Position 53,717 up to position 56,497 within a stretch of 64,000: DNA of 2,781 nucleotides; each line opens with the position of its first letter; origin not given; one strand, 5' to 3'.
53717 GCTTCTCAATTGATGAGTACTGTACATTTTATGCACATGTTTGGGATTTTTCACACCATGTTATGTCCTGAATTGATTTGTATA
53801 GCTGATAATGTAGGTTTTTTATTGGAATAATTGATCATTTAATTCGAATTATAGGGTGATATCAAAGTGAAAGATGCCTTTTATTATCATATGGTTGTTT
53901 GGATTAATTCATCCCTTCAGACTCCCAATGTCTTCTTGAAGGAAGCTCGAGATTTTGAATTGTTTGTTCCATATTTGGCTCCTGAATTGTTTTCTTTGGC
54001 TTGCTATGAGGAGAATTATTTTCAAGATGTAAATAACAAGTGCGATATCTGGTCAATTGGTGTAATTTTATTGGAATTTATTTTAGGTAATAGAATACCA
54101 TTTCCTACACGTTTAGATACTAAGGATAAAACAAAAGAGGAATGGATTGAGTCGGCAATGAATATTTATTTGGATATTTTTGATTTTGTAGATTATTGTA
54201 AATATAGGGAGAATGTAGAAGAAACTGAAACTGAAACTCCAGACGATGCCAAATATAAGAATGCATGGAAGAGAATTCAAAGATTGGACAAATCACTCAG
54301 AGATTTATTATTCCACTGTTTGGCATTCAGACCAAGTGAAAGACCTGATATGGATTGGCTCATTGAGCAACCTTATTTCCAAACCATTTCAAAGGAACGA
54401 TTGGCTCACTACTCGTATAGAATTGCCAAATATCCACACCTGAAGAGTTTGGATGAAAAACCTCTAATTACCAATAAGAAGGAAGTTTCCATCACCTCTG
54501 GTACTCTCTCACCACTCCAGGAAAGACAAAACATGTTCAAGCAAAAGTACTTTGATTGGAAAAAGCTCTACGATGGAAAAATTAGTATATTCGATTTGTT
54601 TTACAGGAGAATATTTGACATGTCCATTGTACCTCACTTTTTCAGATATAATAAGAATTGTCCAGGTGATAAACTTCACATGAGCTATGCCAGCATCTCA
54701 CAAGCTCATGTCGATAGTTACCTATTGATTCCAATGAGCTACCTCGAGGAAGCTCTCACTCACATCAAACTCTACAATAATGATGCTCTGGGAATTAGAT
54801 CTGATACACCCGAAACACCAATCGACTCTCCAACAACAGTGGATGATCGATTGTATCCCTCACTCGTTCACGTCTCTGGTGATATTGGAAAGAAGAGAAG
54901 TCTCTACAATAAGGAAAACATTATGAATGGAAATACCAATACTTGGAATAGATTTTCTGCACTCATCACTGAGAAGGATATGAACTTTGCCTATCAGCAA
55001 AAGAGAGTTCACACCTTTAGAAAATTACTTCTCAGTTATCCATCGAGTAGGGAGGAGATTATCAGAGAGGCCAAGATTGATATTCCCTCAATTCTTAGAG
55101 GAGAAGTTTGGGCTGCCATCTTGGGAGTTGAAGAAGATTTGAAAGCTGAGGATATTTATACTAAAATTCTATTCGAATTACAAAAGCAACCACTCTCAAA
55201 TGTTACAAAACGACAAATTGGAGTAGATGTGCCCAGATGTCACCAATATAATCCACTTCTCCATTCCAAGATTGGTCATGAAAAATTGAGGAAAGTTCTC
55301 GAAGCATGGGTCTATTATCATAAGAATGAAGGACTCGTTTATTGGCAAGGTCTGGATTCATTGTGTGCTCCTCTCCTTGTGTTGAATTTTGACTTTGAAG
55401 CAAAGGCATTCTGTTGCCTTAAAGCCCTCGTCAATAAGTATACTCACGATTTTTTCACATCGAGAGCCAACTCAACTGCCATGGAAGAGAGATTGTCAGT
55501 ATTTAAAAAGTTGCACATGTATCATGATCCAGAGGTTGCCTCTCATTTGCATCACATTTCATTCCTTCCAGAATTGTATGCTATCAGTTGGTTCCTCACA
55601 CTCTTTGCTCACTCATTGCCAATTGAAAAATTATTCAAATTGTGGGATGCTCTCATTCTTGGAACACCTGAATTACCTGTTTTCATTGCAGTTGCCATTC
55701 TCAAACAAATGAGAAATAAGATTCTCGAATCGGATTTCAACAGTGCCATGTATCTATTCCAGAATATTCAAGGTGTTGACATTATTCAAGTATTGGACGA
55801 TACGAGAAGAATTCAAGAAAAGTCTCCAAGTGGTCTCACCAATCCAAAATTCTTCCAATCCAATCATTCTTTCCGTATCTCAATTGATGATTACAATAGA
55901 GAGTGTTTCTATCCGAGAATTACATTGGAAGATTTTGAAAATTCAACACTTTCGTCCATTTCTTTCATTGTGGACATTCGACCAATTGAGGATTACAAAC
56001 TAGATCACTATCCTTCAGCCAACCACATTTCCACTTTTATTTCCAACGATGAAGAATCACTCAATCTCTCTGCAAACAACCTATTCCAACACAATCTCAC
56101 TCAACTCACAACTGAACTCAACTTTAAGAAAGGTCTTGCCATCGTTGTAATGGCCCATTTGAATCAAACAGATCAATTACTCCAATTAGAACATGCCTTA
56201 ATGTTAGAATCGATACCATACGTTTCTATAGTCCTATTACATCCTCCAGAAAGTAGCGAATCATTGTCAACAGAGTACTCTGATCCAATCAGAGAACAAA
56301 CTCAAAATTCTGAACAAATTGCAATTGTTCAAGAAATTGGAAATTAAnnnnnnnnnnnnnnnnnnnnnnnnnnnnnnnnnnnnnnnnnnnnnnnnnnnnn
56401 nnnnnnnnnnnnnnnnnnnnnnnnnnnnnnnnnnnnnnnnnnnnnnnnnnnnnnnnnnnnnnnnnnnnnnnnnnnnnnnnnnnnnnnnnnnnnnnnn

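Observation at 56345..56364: Same-strand genes 14 nt apart: TBCK stop to RsmI start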

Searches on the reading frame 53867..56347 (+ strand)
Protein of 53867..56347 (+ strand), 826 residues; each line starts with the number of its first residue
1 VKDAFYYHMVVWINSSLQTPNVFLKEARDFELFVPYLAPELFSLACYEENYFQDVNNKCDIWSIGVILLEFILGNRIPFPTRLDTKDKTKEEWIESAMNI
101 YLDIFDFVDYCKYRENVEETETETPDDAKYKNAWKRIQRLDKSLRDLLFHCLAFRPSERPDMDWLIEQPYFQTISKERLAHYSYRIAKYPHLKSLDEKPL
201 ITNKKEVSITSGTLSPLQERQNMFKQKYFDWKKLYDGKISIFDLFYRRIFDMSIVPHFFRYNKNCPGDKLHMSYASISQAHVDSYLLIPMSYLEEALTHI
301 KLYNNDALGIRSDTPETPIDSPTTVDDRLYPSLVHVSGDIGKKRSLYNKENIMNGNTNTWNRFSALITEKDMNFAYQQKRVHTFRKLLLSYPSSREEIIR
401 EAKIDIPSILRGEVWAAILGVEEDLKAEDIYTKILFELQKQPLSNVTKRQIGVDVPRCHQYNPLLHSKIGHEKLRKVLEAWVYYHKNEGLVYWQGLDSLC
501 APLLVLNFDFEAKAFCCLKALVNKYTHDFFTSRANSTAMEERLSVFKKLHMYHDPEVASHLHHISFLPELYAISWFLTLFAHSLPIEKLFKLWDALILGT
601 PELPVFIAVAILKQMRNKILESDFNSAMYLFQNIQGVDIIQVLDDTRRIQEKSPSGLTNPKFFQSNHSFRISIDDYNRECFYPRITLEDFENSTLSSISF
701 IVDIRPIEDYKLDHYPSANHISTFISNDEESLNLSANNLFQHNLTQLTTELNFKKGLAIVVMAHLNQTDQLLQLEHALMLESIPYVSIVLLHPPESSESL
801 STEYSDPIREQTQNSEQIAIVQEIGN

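Call 4: search_protein_families(library=pfam, proteins=[window:53867-56347:+], max_evalue=0.01)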
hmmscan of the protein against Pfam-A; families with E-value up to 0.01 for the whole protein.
window:53867-56347:+ (826 aa): 4 families
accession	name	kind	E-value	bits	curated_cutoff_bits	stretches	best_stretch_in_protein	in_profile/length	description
PF00566.25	RabGAP-TBC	-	6e-41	140.9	25.2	1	410-620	3-216/216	Rab-GTPase-TBC domain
PF23436.1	RabGap-TBC_2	-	1.1e-19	71.5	27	1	472-638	2-165/214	RabGAP TBC domain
PF00069.31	Pkinase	-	2.3e-09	37.5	31.7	1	34-171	161-263/263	Protein kinase domain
PF07714.23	PK_Tyr_Ser-Thr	-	0.00054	19.8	23.1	1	32-167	166-256/258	Protein tyrosine and serine/threonine kinase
